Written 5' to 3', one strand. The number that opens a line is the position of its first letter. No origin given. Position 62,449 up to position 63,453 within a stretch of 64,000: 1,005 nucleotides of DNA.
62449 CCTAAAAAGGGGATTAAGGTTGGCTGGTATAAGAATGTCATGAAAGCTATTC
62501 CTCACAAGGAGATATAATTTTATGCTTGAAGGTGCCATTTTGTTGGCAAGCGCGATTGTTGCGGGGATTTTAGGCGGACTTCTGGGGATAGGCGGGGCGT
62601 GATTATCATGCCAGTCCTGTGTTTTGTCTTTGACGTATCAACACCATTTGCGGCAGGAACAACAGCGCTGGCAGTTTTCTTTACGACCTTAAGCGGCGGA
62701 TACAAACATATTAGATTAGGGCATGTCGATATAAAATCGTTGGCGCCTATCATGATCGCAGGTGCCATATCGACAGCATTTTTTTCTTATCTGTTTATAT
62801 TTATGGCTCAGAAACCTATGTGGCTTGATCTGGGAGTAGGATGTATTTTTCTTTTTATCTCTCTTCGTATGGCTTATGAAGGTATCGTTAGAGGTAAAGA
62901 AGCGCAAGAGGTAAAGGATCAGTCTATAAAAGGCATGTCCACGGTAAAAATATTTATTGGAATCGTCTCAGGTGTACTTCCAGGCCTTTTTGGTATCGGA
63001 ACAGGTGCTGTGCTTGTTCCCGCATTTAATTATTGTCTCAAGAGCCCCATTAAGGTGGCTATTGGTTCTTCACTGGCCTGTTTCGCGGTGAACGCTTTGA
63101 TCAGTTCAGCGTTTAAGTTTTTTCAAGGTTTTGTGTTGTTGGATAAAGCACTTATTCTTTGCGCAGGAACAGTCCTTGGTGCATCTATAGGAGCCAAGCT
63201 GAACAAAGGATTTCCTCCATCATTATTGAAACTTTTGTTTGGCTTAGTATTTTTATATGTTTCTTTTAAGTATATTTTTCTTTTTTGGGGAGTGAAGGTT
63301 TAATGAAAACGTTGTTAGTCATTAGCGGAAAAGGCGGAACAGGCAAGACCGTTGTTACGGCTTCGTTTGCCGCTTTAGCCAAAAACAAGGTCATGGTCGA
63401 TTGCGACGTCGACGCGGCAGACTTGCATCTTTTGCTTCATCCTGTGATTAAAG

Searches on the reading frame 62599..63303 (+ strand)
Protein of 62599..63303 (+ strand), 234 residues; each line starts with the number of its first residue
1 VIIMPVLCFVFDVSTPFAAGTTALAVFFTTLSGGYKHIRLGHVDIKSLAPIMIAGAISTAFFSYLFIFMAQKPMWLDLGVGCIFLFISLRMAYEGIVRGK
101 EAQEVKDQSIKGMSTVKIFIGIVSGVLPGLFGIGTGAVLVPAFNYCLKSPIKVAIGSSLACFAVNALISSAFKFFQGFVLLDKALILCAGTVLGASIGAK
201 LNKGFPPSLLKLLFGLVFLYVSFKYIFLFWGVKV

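Call 10: search_protein_families(library=pfam, proteins=[window:62599-63303:+], max_evalue=0.01)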
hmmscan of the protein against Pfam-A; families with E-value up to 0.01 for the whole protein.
window:62599-63303:+ (234 aa): 1 family
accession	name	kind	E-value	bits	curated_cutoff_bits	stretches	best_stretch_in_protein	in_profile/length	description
PF01925.25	TauE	-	9e-39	134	32.6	1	1-224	21-236/237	Sulfite exporter TauE/SafE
